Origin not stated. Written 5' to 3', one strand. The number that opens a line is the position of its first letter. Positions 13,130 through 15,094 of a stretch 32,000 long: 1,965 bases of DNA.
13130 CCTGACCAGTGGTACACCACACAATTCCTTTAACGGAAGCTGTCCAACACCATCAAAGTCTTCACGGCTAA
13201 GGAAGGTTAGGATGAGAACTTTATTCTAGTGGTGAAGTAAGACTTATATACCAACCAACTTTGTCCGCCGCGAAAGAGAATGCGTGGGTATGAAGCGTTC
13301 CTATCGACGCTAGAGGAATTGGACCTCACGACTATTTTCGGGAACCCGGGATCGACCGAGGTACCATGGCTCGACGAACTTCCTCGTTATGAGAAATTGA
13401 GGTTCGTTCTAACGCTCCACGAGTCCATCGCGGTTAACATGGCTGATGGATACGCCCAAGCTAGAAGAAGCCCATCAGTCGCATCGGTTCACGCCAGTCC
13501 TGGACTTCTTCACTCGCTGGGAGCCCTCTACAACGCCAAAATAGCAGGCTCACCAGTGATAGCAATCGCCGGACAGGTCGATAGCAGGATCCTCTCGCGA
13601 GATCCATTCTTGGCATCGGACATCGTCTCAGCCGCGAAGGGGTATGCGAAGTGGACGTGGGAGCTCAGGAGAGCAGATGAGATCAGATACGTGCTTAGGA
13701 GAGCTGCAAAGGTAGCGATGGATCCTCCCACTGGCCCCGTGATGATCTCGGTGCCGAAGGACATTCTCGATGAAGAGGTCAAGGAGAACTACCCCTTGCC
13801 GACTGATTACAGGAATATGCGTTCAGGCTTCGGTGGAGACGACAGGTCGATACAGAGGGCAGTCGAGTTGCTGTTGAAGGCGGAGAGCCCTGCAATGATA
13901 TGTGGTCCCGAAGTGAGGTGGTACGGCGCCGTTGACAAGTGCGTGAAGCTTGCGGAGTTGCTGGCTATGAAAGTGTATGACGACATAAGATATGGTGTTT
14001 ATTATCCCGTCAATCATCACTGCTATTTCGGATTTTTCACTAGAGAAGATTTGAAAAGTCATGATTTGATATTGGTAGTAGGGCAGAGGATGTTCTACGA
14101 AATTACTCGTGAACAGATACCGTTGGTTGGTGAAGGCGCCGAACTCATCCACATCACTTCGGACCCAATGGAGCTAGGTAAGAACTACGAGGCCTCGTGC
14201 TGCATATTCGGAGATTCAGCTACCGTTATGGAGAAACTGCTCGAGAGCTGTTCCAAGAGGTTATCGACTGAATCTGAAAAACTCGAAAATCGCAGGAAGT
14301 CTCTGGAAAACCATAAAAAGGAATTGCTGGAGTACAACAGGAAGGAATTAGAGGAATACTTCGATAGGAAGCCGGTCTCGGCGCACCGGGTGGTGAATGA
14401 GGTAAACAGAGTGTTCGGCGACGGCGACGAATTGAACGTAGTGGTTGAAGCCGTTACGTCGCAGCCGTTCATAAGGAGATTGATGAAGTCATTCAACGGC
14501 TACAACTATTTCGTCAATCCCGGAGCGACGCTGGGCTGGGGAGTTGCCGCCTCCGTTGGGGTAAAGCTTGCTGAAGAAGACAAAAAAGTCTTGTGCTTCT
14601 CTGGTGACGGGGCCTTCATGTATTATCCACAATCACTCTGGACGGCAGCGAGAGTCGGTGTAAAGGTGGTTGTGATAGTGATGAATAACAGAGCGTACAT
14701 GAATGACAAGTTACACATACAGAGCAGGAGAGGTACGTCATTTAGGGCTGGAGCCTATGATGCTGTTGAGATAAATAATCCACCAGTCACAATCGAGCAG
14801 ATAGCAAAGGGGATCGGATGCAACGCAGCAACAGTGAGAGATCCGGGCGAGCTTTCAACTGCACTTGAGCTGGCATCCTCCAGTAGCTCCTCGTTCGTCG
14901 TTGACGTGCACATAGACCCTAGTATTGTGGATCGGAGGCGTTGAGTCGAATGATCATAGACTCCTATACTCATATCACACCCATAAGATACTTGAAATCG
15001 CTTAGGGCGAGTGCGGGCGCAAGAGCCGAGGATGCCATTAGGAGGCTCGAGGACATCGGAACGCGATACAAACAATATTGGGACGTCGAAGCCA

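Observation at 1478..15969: Modular aromatic/heteroaromatic-carboxylate utilisation island: 3 binding proteins + 3 amidohydrolase_2 enzymes + ligase + Mo-hydroxylase + BFD-like enzyme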

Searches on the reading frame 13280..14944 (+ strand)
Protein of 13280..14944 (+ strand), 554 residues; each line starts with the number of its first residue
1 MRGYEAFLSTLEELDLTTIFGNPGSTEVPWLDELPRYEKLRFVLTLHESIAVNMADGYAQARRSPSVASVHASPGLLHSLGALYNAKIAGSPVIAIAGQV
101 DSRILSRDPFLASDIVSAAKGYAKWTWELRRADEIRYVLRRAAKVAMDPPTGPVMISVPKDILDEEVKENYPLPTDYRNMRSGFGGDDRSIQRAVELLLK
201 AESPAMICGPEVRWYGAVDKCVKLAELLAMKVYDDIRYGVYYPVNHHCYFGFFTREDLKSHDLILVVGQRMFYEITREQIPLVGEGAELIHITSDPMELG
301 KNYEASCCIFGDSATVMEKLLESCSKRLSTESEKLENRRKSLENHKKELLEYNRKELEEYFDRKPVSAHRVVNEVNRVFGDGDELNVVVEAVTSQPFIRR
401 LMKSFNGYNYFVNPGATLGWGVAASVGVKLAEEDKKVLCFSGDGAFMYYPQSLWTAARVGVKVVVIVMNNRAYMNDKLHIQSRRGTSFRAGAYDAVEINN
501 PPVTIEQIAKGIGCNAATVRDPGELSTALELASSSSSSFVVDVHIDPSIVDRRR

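Call 3: search_protein_families(library=pfam, proteins=[window:13280-14944:+])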
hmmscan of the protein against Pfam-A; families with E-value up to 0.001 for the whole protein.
window:13280-14944:+ (554 aa): 3 families
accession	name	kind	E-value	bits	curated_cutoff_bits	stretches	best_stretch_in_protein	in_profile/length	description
PF02776.23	TPP_enzyme_N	-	6.3e-32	110.3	26.8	1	1-110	1-110/119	Thiamine pyrophosphate enzyme, N-terminal TPP binding domain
PF02775.26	TPP_enzyme_C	-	9.2e-28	97.4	21.9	1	400-543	11-151/151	Thiamine pyrophosphate enzyme, C-terminal TPP binding domain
PF00205.28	TPP_enzyme_M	-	1.3e-20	74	30.4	1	191-320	1-137/137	Thiamine pyrophosphate enzyme, central domain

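Call 6: search_protein_families(library=ncbifam, proteins=[window:13280-14944:+], max_evalue=0.00001)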
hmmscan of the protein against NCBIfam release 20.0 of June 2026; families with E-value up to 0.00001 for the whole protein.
window:13280-14944:+ (554 aa): 53 families (the best 25 are shown)
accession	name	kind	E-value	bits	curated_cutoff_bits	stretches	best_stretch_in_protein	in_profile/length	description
NF005485.1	PRK07092.1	equivalog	1.6e-93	314.3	493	1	7-546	7-519/523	benzoylformate decarboxylase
NF006203.0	PRK08327.1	equivalog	1.3e-79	268.3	456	1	5-546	13-569/571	thiamine pyrophosphate-requiring protein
TIGR00118.1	acolac_lg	equivalog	5.2e-73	246.4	538.35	1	1-546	1-535/557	biosynthetic-type acetolactate synthase large subunit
NF004919.0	PRK06276.1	equivalog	1.9e-72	244.4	866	1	1-548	1-541/582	acetolactate synthase large subunit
NF006052.0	PRK08199.1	subfamily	8e-64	215.9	539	1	5-550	12-542/559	thiamine pyrophosphate protein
NF004710.0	PRK06048.1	equivalog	7.4e-63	212.8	976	1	1-546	8-538/561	acetolactate synthase large subunit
NF005760.0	PRK07586.1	equivalog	1.5e-60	205.7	363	2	1-268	1-270/514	acetolactate synthase large subunit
NF006122.0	PRK08266.1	subfamily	6.6e-60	203.1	571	1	2-546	5-525/543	hypothetical protein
NF005860.0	PRK07789.1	equivalog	5.7e-58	196.7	881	1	1-541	34-574/615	acetolactate synthase large subunit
NF008431.0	PRK11269.1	equivalog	8.3e-57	193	791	1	1-545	4-551/591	glyoxylate carboligase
NF004772.0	PRK06112.1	subfamily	2.2e-53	181.5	673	1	43-548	53-562/578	acetolactate synthase catalytic subunit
NF006319.0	PRK08527.1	equivalog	1.2e-52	179.1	905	1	3-546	6-539/565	acetolactate synthase large subunit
NF006187.0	PRK08322.1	equivalog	3.8e-52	177.4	509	1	5-548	6-531/548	acetolactate synthase large subunit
NF006525.0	PRK08979.1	equivalog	5.8e-52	176.8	1084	1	8-546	11-546/572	acetolactate synthase 3 large subunit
NF005364.0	PRK06882.1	equivalog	1.1e-51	175.9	1083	1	3-546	6-546/574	acetolactate synthase 3 large subunit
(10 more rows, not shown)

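Call 7: find_encoding_contigs(protein=window:13280-14944:+, flank=10000, max_places=6)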
Protein window:13280-14944:+ (554 aa): 1 contig read that carries it; 1 place shown.
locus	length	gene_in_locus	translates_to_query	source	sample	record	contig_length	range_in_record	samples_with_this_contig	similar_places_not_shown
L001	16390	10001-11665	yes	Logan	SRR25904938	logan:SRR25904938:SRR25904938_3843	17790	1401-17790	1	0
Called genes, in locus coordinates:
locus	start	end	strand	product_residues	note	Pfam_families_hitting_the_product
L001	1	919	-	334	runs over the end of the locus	PF04909:Amidohydro_2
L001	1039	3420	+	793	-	PF01315:Ald_Xan_dh_C, PF02738:MoCoBD_1, PF20256:MoCoBD_2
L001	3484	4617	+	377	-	PF09084:NMT1 (faint), PF12974:Phosphonate-bd (weak)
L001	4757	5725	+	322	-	PF04909:Amidohydro_2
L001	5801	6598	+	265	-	PF00528:BPD_transp_1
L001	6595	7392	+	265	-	PF00528:BPD_transp_1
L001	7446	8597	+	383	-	PF09084:NMT1 (faint)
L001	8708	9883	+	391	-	PF09084:NMT1 (faint)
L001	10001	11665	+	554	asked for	PF02776:TPP_enzyme_N, PF00205:TPP_enzyme_M, PF02775:TPP_enzyme_C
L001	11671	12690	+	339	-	PF04909:Amidohydro_2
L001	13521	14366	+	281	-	PF01073:3Beta_HSD, PF01370:Epimerase, PF02719:Polysacc_synt_2, PF04321:RmlD_sub_bind (weak), PF07993:NAD_binding_4 (faint), PF13460:NAD_binding_10, PF16363:GDP_Man_Dehyd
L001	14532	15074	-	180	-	-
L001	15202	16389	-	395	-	?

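Call 8: search_solved_structures(query=window:13280-14944:+, max_evalue=1e-20)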
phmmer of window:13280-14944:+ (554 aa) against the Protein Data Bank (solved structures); distinct sequences matched with E-value up to 1e-20: 100 (the best 60 are shown).
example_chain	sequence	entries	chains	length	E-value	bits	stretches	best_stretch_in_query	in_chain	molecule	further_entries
9v6f_A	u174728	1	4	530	1.7e-56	195.1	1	13-543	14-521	Benzoylformate decarboxylase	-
6a50_A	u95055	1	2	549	5.2e-56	193.6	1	12-332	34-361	benzoylformate decarboxylases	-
4k9l_A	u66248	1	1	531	8.2e-56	192.9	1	13-543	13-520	Benzoylformate decarboxylase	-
4juf_A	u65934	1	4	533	8.5e-56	192.8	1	13-543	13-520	Benzoylformate decarboxylase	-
4k9k_A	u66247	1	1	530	9.7e-56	192.7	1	13-543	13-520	Benzoylformate decarboxylase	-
4k9p_A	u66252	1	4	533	1e-55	192.6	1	13-332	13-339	Benzoylformate decarboxylase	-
4mzx_A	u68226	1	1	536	1.3e-55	192.2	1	13-544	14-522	Benzoylformate decarboxlyase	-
2v3w_A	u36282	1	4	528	1.3e-55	192.2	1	13-543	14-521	BENZOYLFORMATE DECARBOXYLASE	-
9v67_A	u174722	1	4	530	1.4e-55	192.1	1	13-543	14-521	Benzoylformate decarboxylase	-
3fzn_A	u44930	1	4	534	1.4e-55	192.1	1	13-543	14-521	Benzoylformate decarboxylase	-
1bfd_A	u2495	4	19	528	1.5e-55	192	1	13-332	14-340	BENZOYLFORMATE DECARBOXYLASE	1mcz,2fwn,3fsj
1yno_A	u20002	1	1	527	1.5e-55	192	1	13-332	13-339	Benzoylformate decarboxylase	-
3f6b_X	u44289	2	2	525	1.7e-55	191.8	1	13-332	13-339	Benzoylformate decarboxylase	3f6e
4k9m_A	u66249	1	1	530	1.8e-55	191.8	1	13-543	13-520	Benzoylformate decarboxylase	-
6m2z_A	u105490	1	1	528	1.8e-55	191.7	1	13-332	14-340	Benzoylformate decarboxylase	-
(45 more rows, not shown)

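Call 40: search_solved_structures(query=window:13280-14944:+, max_evalue=1e-55, show_alignments=1)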
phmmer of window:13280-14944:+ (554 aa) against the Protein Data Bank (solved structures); distinct sequences matched with E-value up to 1e-55: 5.
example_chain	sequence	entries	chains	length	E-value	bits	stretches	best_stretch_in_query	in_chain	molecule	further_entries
9v6f_A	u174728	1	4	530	1.7e-56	195.1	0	13-543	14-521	Benzoylformate decarboxylase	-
6a50_A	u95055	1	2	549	5.2e-56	193.6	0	12-332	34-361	benzoylformate decarboxylases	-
4k9l_A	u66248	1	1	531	8.2e-56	192.9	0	13-543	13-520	Benzoylformate decarboxylase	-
4juf_A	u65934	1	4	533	8.5e-56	192.8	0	13-543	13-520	Benzoylformate decarboxylase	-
4k9k_A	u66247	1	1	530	9.7e-56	192.7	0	13-543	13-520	Benzoylformate decarboxylase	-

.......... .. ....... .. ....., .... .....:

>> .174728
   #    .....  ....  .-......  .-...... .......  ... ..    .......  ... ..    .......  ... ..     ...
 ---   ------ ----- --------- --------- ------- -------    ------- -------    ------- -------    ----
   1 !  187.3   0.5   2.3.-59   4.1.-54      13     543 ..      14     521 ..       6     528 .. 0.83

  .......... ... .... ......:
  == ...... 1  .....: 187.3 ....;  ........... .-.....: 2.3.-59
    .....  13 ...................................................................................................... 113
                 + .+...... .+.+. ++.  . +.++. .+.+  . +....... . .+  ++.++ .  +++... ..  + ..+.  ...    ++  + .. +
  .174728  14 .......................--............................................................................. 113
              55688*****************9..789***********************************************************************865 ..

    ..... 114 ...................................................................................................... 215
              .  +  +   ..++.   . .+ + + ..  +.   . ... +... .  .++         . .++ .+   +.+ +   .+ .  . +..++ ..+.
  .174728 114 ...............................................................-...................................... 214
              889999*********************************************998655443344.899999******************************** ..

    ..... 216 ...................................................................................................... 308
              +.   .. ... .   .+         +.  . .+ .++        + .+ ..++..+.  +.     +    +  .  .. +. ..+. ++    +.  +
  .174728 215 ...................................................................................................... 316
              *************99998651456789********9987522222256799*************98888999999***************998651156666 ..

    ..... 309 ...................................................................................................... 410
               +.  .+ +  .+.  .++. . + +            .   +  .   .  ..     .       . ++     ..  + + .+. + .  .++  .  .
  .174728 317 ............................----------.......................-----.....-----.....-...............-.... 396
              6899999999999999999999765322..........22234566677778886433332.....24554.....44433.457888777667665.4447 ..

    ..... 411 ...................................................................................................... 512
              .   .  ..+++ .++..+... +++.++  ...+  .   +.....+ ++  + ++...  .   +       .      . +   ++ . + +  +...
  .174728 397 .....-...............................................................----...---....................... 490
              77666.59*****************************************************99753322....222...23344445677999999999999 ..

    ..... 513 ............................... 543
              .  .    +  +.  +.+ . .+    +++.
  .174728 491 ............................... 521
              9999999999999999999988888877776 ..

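Call 47: find_homologous_proteins(query=window:13280-14944:+, max_evalue=1e-40)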
Query window:13280-14944:+ (554 aa): 1724 proteins with E <= 1e-40 among 8000 candidates; the best 120 are listed.
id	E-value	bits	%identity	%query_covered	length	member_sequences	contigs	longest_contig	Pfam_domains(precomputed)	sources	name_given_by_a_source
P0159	0.0e+0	1257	100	100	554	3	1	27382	PF02775.27,PF02776.24,PF00205.29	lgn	-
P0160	7.8e-229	779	62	94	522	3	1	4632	PF02775.27,PF02776.24,PF00205.29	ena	-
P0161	1.0e-137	478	41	98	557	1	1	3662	PF02775.27,PF02776.24,PF00205.29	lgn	-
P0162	1.5e-125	438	41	99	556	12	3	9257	PF02775.27,PF02776.24,PF00205.29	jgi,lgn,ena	-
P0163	6.6e-100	353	36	99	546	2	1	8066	PF02775.27,PF02776.24,PF00205.29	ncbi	-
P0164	1.2e-99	352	36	99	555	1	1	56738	PF02775.27,PF02776.24,PF00205.29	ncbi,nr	ncbi:MAG: thiamine pyrophosphate-binding protein [Chloroflexi bacterium]|nr:thiamine pyrophosphate-b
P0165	6.0e-92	327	34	99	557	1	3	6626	PF02775.27,PF02776.24,PF00205.29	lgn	-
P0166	6.0e-92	327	34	99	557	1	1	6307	PF02775.27,PF02776.24,PF00205.29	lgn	-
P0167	9.2e-92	326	35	99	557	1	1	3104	PF02775.27,PF02776.24,PF00205.29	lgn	-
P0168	8.6e-90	320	34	99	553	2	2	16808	PF02775.27,PF02776.24,PF00205.29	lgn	-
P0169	1.7e-89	319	35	98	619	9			PF02775.27,PF02776.24,PF00205.29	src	-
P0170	3.7e-89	318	33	99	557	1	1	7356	PF02775.27,PF02776.24,PF00205.29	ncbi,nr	ncbi:MAG: thiamine pyrophosphate-binding protein [Candidatus Rokubacteria bacterium]|nr:thiamine pyr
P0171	5.4e-89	317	33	99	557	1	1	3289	PF02775.27,PF02776.24,PF00205.29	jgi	jgi:benzoylformate decarboxylase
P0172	5.6e-88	314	34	99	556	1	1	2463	PF02775.27,PF02776.24,PF00205.29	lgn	-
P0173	7.2e-87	310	33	99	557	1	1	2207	PF02775.27,PF02776.24,PF00205.29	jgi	jgi:benzoylformate decarboxylase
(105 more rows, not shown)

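Call 48: find_encoding_contigs(protein=P0162, flank=8000, max_places=3)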
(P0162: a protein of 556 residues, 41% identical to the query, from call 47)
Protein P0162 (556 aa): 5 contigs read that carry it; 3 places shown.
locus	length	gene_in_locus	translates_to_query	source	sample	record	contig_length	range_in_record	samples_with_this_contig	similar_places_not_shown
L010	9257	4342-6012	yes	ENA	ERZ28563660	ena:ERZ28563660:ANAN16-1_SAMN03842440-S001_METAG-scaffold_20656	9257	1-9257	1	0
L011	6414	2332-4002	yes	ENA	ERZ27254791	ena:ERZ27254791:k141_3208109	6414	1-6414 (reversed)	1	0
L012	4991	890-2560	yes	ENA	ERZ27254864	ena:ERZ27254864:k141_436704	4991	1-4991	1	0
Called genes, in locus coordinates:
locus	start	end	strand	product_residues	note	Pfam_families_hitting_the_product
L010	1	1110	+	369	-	?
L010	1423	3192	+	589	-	PF02538:Hydantoinase_B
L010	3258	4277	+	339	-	PF13379:NMT1_2 (faint), PF09084:NMT1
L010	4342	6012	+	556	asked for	PF02776:TPP_enzyme_N, PF00205:TPP_enzyme_M, PF02775:TPP_enzyme_C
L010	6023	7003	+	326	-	PF13379:NMT1_2, PF09084:NMT1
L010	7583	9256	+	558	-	?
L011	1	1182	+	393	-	?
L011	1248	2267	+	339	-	PF13379:NMT1_2 (faint), PF09084:NMT1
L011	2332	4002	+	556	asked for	PF02776:TPP_enzyme_N, PF00205:TPP_enzyme_M, PF02775:TPP_enzyme_C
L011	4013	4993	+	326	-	PF13379:NMT1_2, PF09084:NMT1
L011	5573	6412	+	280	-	?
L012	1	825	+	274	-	?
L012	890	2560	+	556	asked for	PF02776:TPP_enzyme_N, PF00205:TPP_enzyme_M, PF02775:TPP_enzyme_C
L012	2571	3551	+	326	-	PF13379:NMT1_2, PF09084:NMT1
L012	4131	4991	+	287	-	?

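Call 49: find_encoding_contigs(protein=P0164, flank=10000, max_places=2)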
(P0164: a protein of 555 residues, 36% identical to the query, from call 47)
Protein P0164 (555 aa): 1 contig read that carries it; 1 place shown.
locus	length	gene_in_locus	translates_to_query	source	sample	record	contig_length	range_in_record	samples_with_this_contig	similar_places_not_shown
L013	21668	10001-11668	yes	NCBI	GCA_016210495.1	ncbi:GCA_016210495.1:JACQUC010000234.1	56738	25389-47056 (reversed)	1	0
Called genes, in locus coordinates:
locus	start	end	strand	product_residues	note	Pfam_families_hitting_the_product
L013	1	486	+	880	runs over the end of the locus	PF00133:tRNA-synt_1, PF09334:tRNA-synt_1g, PF13603:tRNA-synt_1_2 (faint), PF09334:tRNA-synt_1g, PF08264:Anticodon_1, PF10458:Val_tRNA-synt_C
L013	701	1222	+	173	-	-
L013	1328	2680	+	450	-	PF06245:DUF1015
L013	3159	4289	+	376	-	PF00383:dCMP_cyt_deam_1, PF14437:MafB19-deam, PF01872:RibD_C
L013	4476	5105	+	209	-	PF00677:Lum_binding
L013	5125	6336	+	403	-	PF00926:DHBP_synthase, PF00925:GTP_cyclohydro2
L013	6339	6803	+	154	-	PF00885:DMRL_synthase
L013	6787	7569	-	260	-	PF00702:Hydrolase, PF08282:Hydrolase_3 (faint), PF12710:HAD, PF13419:HAD_2, PF13242:Hydrolase_like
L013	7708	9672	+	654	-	PF00724:Oxidored_FMN, PF00070:Pyr_redox (faint), PF00890:FAD_binding_2 (weak), PF01266:DAO (weak), PF07992:Pyr_redox_2, PF12831:FAD_oxidored (weak), PF13450:NAD_binding_8 (weak), PF13738:Pyr_redox_3 (weak), +1 more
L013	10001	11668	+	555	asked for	PF02776:TPP_enzyme_N, PF00205:TPP_enzyme_M, PF02775:TPP_enzyme_C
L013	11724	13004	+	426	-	-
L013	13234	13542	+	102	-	-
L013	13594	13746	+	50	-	-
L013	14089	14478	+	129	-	PF01797:Y1_Tnp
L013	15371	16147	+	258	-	PF00731:AIRC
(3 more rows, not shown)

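Call 50: find_encoding_contigs(protein=P0168, flank=10000, max_places=2)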
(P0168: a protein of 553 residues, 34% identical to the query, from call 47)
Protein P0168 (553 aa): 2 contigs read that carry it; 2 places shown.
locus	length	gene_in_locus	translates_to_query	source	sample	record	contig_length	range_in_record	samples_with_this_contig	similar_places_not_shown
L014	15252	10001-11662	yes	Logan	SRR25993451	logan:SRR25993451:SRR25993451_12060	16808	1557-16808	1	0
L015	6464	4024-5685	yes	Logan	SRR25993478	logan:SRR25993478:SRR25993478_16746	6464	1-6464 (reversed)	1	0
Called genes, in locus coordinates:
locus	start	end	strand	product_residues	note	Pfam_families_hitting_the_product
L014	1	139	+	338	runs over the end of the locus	PF08240:ADH_N, PF00107:ADH_zinc_N, PF13602:ADH_zinc_N_2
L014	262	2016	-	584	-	PF00664:ABC_membrane, PF00005:ABC_tran, PF13304:AAA_21 (faint), PF02463:SMC_N (weak)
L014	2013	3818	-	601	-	PF00664:ABC_membrane, PF00005:ABC_tran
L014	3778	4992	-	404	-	PF07690:MFS_1, PF13000:Acatn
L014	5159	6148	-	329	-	PF12833:HTH_18, PF00165:HTH_AraC (weak)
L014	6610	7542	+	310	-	PF25213:HVO_A0261_N (faint), PF09339:HTH_IclR, PF01614:IclR_C (faint)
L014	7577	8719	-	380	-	PF02746:MR_MLE_N, PF13378:MR_MLE_C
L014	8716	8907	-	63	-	-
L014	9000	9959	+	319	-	PF03401:TctC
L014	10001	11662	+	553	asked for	PF02776:TPP_enzyme_N, PF00205:TPP_enzyme_M, PF02775:TPP_enzyme_C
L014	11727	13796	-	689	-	PF07715:Plug, PF00593:TonB_dep_Rec_b-barrel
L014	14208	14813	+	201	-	-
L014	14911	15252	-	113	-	?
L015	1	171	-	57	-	?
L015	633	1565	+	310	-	PF25213:HVO_A0261_N (faint), PF09339:HTH_IclR, PF01614:IclR_C (faint)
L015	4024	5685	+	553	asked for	PF02776:TPP_enzyme_N, PF00205:TPP_enzyme_M, PF02775:TPP_enzyme_C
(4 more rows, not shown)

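Call 55: search_protein_families(library=pfam, proteins=[L010:52-1110:+, L010:3243-4277:+, L010:6023-7003:+, L010:7757-8569:-], max_evalue=0.001)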
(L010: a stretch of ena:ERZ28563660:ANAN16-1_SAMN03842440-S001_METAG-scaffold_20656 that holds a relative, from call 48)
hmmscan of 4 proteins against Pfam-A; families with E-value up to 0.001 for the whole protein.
L010:52-1110:+ (352 aa): 4 families
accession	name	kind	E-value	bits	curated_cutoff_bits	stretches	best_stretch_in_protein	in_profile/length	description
PF07690.21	MFS_1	-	2.2e-44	152.3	33.4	2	8-188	50-228/347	Major Facilitator Superfamily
PF12832.13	MFS_1_like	-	2.4e-08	33.9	25.2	1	178-341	15-181/373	MFS_1 like family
PF03137.26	OATP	-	3e-05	23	25.8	1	149-246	282-378/545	Organic Anion Transporter Polypeptide (OATP) family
PF05977.19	MFS_3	-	0.0006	18.8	27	1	54-343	114-397/524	Transmembrane secretion effector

L010:3243-4277:+ (344 aa): 2 families
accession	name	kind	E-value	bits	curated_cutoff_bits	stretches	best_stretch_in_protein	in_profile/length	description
PF09084.16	NMT1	-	2.6e-24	86.7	20.5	1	59-260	7-213/216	NMT1/THI5 like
PF13379.11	NMT1_2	-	8.5e-08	32.7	24.7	1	163-270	143-251/252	NMT1-like family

L010:6023-7003:+ (326 aa): 2 families
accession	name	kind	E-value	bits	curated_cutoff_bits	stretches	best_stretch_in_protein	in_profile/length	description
PF09084.16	NMT1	-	7.6e-14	52.6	20.5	1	45-243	6-210/216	NMT1/THI5 like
PF13379.11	NMT1_2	-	3e-10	40.8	24.7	1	31-256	6-252/252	NMT1-like family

L010:7757-8569:- (270 aa): 0 families
